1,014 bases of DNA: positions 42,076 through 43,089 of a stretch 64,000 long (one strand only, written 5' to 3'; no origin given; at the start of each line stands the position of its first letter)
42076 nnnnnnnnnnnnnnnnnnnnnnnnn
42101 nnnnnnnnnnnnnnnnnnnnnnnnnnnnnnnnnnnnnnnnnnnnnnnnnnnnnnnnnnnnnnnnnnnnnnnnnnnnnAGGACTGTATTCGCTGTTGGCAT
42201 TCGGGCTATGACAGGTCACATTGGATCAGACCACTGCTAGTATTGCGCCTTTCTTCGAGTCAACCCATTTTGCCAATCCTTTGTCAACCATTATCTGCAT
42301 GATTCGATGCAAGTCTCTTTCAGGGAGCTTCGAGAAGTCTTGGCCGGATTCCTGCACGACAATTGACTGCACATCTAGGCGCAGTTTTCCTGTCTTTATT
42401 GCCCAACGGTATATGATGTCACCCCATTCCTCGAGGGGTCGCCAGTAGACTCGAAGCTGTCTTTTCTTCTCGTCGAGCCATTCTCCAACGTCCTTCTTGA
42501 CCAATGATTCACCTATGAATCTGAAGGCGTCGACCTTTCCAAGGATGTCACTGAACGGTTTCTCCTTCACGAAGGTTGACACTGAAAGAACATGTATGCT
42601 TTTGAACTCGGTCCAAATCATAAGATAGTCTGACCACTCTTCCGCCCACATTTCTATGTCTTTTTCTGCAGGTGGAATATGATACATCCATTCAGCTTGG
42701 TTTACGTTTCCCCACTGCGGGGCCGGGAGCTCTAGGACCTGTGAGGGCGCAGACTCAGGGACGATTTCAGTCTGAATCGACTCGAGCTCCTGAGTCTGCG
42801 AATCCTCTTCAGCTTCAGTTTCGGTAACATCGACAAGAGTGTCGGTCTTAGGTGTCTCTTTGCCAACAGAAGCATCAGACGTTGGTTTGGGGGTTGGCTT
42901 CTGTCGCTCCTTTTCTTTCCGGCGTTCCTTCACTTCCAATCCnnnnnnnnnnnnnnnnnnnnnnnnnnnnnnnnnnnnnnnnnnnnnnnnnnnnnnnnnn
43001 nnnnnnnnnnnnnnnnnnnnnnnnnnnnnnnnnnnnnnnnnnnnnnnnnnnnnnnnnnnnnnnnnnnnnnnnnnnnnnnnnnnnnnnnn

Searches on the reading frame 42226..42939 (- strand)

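Call 21: search_protein_families(library=pfam, proteins=[window:42226-42939:-], max_evalue=0.0001)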
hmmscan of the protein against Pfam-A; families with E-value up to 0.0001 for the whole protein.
window:42226-42939:- (237 aa): 1 family
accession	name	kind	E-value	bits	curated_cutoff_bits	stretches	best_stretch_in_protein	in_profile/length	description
PF05871.18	ESCRT-II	-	5.3e-11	43.3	27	1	98-186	20-114/138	ESCRT-II complex subunit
